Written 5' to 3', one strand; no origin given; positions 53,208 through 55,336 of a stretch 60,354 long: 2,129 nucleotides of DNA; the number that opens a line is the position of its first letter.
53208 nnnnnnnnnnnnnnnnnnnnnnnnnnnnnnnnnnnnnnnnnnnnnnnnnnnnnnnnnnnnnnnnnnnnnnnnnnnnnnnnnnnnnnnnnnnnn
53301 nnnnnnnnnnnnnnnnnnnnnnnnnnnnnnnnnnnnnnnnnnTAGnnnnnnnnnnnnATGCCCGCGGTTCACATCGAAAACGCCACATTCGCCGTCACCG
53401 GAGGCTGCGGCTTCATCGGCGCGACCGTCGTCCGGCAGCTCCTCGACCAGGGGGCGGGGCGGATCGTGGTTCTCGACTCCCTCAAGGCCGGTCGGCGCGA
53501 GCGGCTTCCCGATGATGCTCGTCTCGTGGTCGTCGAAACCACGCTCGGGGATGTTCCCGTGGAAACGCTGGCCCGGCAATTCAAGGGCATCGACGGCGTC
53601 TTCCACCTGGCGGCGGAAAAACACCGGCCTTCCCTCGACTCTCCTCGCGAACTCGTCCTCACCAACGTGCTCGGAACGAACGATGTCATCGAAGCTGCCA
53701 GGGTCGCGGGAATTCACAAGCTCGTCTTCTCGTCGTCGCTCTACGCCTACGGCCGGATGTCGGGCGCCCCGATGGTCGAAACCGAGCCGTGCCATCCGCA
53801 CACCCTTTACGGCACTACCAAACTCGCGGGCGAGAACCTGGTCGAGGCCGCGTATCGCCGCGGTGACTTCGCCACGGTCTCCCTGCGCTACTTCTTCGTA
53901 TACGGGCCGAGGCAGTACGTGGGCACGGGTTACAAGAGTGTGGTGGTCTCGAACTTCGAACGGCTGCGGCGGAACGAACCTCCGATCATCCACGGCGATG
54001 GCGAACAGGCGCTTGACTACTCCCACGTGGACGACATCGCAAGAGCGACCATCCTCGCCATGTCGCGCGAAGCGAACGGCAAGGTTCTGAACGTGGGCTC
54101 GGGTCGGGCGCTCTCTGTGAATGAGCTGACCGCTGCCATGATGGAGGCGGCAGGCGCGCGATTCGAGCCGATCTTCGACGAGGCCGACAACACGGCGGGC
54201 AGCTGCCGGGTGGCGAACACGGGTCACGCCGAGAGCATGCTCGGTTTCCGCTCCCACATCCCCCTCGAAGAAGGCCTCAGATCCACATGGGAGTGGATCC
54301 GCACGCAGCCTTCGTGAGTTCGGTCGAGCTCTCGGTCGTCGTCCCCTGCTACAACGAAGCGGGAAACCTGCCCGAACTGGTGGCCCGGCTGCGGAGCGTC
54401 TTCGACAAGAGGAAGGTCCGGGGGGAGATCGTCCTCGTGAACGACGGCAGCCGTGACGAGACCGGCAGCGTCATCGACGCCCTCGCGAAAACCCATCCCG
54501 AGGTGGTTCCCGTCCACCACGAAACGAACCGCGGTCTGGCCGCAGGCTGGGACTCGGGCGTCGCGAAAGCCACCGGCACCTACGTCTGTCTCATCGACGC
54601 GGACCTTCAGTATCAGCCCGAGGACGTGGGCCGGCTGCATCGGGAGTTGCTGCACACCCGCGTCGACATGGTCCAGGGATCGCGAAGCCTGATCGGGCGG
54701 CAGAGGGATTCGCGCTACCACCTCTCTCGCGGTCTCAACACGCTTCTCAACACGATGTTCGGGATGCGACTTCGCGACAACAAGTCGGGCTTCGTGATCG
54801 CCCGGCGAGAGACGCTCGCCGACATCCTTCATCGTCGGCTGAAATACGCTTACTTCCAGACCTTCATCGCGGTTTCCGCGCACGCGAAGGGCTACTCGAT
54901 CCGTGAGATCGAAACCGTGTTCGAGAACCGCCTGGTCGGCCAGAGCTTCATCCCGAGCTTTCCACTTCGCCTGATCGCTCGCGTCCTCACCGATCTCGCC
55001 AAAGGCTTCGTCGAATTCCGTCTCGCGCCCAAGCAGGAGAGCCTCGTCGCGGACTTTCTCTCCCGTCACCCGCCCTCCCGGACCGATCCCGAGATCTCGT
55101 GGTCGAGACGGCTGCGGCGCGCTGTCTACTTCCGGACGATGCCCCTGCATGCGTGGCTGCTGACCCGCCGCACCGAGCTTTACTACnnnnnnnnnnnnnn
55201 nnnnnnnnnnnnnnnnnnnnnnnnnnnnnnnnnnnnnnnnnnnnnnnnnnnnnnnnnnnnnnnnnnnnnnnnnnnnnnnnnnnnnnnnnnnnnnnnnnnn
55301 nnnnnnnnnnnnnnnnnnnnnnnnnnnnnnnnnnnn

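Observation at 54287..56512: Single polypeptide fusing a DPM1/ArnC-like GT2 to a CapK/PaaK-like adenylating enzyme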

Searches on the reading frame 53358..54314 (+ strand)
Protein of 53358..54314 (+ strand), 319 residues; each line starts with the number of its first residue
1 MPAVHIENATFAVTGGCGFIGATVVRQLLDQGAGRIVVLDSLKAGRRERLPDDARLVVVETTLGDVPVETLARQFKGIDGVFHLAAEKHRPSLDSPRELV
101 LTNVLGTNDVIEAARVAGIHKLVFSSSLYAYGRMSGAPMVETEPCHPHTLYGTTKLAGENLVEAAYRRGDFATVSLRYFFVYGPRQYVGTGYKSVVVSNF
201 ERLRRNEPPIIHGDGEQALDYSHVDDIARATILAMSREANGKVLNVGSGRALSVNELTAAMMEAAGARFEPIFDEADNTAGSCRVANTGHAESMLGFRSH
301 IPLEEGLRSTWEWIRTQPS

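Call 3: search_protein_families(library=pfam, proteins=[window:53358-54314:+], max_evalue=0.01)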
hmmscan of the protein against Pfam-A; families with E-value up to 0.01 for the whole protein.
window:53358-54314:+ (319 aa): 9 families
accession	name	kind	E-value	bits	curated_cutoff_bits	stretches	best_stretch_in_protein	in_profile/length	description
PF01370.27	Epimerase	-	4.7e-47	160.8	20.9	1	13-247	3-240/240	NAD dependent epimerase/dehydratase family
PF16363.11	GDP_Man_Dehyd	-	5.4e-35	121.9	27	1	13-271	2-272/332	GDP-mannose 4,6 dehydratase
PF01073.25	3Beta_HSD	-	8.6e-24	84.5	22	1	12-236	1-230/280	3-beta hydroxysteroid dehydrogenase/isomerase family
PF02719.21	Polysacc_synt_2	-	2.1e-17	63.7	20.2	1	13-268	3-250/293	Polysaccharide biosynthesis protein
PF07993.18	NAD_binding_4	-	1.1e-11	44.8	20.1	1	69-229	80-256/258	Male sterility protein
PF04321.23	RmlD_sub_bind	-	4.6e-11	42.8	27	1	13-272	5-241/287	RmlD substrate binding domain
PF13460.12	NAD_binding_10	-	8.7e-11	42.5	27.2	1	15-138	1-109/184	NAD(P)H-binding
PF05368.20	NmrA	-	3.7e-07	30.5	27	1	9-130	3-110/298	NmrA-like family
PF08659.16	KR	-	2.8e-05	24.5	22.6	1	9-85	1-89/180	KR domain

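Call 4: search_protein_families(library=ncbifam, proteins=[window:53358-54314:+], max_evalue=0.01)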
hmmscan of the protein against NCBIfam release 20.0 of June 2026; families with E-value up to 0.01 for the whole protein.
window:53358-54314:+ (319 aa): 33 families (the best 25 are shown)
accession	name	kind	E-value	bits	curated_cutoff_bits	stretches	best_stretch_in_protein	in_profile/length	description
TIGR01179.1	galE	equivalog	3.4e-46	157.6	262.3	1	13-317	4-328/332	UDP-glucose 4-epimerase GalE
TIGR01181.1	dTDP_gluc_dehyt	equivalog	1.1e-37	129.9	365.1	1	12-315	3-312/321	dTDP-glucose 4,6-dehydratase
TIGR02197.1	heptose_epim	equivalog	2.5e-32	112.3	274.6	1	12-268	2-263/316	ADP-glyceromanno-heptose 6-epimerase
TIGR04180.1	EDH_00030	hypoth_equivalog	1.4e-31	109.7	475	1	13-275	3-266/297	NAD-dependent 4,6-dehydratase LegB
NF007956.0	PRK10675.1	subfamily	1.2e-26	93.6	394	1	12-318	4-333/338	UDP-glucose 4-epimerase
TIGR03466.1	HpnA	hypoth_equivalog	4.3e-25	88.3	367.65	1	12-268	4-249/327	hopanoid-associated sugar epimerase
NF011728.1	PRK15181.1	equivalog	4.2e-24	85.2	760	1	11-314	18-337/348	Vi polysaccharide biosynthesis UDP-N-acetylglucosaminuronic acid C-4 epimerase TviC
NF047922.1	GDPFucSynFcl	equivalog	1.6e-22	80.4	500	1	94-314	72-301/308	GDP-L-fucose synthase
NF042422.1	oxyalk_red_OleD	equivalog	1e-20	74.4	580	1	12-267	4-252/329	2-alkyl-3-oxoalkanoate reductase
NF008360.0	PRK11150.1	equivalog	2.4e-20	73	452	1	12-263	3-252/310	ADP-glyceromanno-heptose 6-epimerase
NF007490.0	PRK10084.1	subfamily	3.1e-18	65.9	649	2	12-115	4-112/361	dTDP-glucose 4,6-dehydratase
NF007582.0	PRK10217.1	equivalog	6.1e-18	65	698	1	12-249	5-254/355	dTDP-glucose 4,6-dehydratase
NF043036.1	ErythonDh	equivalog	5.2e-15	55.4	325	1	13-177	5-175/321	D-erythronate dehydrogenase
NF052578.1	StrlDmthSdmBMthl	equivalog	7.4e-13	48.9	600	1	10-266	2-246/328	sterol demethylase protein SdmB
TIGR03589.1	PseB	equivalog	1.3e-12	47.4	407.75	1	7-188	3-175/324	UDP-N-acetylglucosamine 4,6-dehydratase (inverting)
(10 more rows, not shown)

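Call 25: search_solved_structures(query=window:53358-54314:+, max_evalue=1e-20)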
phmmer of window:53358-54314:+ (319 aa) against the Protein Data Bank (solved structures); distinct sequences matched with E-value up to 1e-20: 48.
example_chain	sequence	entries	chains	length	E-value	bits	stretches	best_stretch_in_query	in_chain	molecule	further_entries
4zrm_A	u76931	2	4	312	5.5e-42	147.4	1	11-315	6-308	UDP-glucose 4-epimerase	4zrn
6kv9_A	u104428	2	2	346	1.2e-39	139.7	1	10-316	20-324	MoeE5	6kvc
6dnt_A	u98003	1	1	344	9.2e-36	127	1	9-316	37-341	NAD-dependent epimerase/dehydratase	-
1r6d_A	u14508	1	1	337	2.6e-34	122.2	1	12-316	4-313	TDP-glucose-4,6-dehydratase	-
1r66_A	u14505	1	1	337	5.2e-34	121.2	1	12-316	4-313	TDP-glucose-4,6-dehydratase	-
6pmh_A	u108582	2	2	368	8e-34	120.6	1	11-314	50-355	UDP-glucose 4-epimerase related protein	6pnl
6wjb_A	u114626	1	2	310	1.7e-33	119.5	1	11-269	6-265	NAD-dependent epimerase/dehydratase family protein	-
7ys8_A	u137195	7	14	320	2.7e-33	118.8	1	12-316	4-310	UDP-glucose 4-epimerase | UDP-glucose 4-epimerase along with EC 5.1.3.2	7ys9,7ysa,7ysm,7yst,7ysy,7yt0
6wj9_A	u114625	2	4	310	1.6e-32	116.3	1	11-269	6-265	NAD-dependent epimerase/dehydratase family protein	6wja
3ehe_A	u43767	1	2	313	7.1e-32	114.2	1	11-267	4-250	UDP-glucose 4-epimerase (GalE-1)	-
8vr2_A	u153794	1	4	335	3.1e-31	112.1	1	10-315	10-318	NAD-dependent epimerase/dehydratase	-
6bwl_A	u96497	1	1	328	2e-29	106.2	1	12-316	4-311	Pal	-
6zl6_A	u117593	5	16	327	2.1e-28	102.8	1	12-315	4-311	Epimerase domain-containing protein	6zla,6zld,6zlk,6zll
6zlj_A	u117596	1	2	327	7.3e-28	101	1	12-315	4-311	Epimerase domain-containing protein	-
3ruc_A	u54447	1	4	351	9.9e-28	100.6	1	9-314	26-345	WbgU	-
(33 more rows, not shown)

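Call 57: search_solved_structures(query=window:53358-54314:+, max_evalue=1e-38, show_alignments=2)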
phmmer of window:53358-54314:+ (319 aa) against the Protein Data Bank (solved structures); distinct sequences matched with E-value up to 1e-38: 2.
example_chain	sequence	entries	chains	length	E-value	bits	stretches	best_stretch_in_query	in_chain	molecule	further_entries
4zrm_A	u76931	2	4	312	5.5e-42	147.4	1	11-315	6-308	UDP-glucose 4-epimerase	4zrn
6kv9_A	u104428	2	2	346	1.2e-39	139.7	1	10-316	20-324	MoeE5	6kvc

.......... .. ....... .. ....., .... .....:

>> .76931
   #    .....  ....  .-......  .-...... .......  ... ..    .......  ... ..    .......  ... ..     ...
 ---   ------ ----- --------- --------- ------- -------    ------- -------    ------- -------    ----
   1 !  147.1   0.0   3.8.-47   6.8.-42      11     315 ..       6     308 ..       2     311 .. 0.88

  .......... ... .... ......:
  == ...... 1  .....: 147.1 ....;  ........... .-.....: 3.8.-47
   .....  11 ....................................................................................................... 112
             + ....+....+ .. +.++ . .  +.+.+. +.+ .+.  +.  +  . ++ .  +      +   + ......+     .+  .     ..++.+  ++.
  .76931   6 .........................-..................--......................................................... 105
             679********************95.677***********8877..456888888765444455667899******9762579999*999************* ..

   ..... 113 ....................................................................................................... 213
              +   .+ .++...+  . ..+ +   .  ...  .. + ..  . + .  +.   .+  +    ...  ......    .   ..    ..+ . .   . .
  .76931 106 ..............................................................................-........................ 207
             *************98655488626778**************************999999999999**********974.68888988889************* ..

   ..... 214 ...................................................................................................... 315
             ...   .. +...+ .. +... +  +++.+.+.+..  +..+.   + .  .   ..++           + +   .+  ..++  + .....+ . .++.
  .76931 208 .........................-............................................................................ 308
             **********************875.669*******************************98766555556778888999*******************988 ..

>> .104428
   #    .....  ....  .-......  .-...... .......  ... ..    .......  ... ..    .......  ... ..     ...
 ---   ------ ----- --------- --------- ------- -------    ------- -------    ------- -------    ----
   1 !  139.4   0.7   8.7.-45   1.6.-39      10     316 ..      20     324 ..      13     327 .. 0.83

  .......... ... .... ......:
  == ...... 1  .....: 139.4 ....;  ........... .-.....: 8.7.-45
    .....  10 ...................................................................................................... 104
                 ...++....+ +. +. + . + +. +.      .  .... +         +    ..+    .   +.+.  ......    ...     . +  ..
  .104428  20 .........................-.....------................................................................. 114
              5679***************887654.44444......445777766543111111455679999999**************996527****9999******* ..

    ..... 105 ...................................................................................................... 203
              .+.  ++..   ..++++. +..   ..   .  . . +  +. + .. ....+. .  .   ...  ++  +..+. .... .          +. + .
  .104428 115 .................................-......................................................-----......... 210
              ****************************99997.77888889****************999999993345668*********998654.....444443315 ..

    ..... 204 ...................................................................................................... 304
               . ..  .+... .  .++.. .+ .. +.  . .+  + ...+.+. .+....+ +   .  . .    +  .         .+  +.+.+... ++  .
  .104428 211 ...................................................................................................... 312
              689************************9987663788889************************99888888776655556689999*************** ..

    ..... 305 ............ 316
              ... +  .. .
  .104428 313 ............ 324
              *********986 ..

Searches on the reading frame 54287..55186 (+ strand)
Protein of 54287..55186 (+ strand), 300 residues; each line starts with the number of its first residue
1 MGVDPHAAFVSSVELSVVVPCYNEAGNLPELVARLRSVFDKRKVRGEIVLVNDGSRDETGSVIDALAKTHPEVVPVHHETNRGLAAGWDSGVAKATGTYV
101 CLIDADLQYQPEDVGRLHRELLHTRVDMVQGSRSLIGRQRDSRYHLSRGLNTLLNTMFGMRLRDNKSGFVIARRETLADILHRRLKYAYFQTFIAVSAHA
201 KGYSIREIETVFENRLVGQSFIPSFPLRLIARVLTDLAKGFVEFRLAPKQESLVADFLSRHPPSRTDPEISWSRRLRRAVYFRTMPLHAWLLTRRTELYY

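Call 44: search_solved_structures(query=window:54287-55186:+, max_evalue=1e-8, show_alignments=4)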
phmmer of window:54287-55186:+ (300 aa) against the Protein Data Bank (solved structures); distinct sequences matched with E-value up to 1e-8: 8.
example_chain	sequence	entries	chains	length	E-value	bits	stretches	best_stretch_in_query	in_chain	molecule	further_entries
5eke_A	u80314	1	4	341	1.6e-14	57.2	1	11-132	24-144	Uncharacterized glycosyltransferase sll0501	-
5ekp_C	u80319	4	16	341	1.6e-14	57.2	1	11-132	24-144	Uncharacterized glycosyltransferase sll0501 | Glycosyltransferase sll0501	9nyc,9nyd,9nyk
9nye_A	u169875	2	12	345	1.6e-14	57.2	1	11-132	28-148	Glycosyltransferase sll0501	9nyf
5mlz_A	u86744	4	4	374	1.1e-13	54.5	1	8-220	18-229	Dolichol monophosphate mannose synthase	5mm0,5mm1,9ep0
9hwj_A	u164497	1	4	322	2.4e-13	53.3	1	14-208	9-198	Undecaprenyl-phosphate 4-deoxy-4-formamido-L-arabinose transferase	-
9bhc_C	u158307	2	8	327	7.2e-13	51.8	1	14-219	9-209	Undecaprenyl-phosphate 4-deoxy-4-formamido-L-arabinose transferase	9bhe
8vxh_A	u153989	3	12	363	8.6e-13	51.5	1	14-219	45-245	Undecaprenyl-phosphate 4-deoxy-4-formamido-L-arabinose transferase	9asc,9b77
5hea_A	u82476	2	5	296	7.3e-09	38.6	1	15-127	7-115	Putative glycosyltransferase (GalT1)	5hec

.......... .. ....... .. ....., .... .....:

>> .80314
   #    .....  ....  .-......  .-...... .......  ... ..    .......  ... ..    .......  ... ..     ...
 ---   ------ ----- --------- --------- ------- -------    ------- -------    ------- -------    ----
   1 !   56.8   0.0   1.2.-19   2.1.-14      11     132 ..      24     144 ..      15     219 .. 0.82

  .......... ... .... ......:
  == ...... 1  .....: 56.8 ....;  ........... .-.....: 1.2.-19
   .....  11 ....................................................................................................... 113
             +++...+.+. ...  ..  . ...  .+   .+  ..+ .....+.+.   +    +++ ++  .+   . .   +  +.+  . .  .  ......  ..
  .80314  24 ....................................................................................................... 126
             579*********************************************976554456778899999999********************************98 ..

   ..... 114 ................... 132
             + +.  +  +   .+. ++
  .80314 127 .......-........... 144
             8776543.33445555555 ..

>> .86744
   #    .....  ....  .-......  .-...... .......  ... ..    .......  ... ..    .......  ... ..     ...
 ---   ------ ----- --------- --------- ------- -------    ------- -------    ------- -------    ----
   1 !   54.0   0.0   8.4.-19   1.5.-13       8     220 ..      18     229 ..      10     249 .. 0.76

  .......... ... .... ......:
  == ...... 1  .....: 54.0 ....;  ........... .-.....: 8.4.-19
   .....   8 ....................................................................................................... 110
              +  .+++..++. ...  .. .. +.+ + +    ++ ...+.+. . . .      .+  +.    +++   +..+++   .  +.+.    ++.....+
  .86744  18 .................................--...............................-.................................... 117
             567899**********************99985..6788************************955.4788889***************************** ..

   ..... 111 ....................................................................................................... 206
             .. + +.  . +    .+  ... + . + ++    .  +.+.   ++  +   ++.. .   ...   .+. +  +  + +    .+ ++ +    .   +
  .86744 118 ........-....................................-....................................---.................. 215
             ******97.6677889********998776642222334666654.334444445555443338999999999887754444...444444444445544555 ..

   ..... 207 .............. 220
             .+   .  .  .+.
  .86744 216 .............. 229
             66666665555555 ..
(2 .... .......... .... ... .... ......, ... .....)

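Call 75: search_protein_representatives(protein=window:54287-55072:+)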
Query: 262 residues. Proteins with E-value up to 0.001 (for the whole library): 111241; up to 1e-10: 10390; up to 1e-30: 126. The best 150 are listed.
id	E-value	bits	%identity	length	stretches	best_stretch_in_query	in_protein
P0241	4.0e-95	334.5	63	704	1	14-259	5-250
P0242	2.9e-81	289.1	56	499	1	11-256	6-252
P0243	9.8e-80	284.0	55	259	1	12-256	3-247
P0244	4.2e-79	282.0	58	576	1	30-251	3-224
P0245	7.1e-79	281.2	56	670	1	11-250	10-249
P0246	3.5e-78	279.0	55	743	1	11-254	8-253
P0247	2.8e-75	269.5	55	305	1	12-249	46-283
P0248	2.5e-74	266.4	53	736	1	12-254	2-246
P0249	2.7e-74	266.3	50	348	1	12-259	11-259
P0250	1.1e-73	264.3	56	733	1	11-249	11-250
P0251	1.5e-73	263.8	61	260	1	33-234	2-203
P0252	6.9e-73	261.6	56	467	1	51-259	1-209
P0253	1.7e-72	260.3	51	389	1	2-262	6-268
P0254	4.6e-72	258.9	52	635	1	12-262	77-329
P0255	2.9e-69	249.8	62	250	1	73-261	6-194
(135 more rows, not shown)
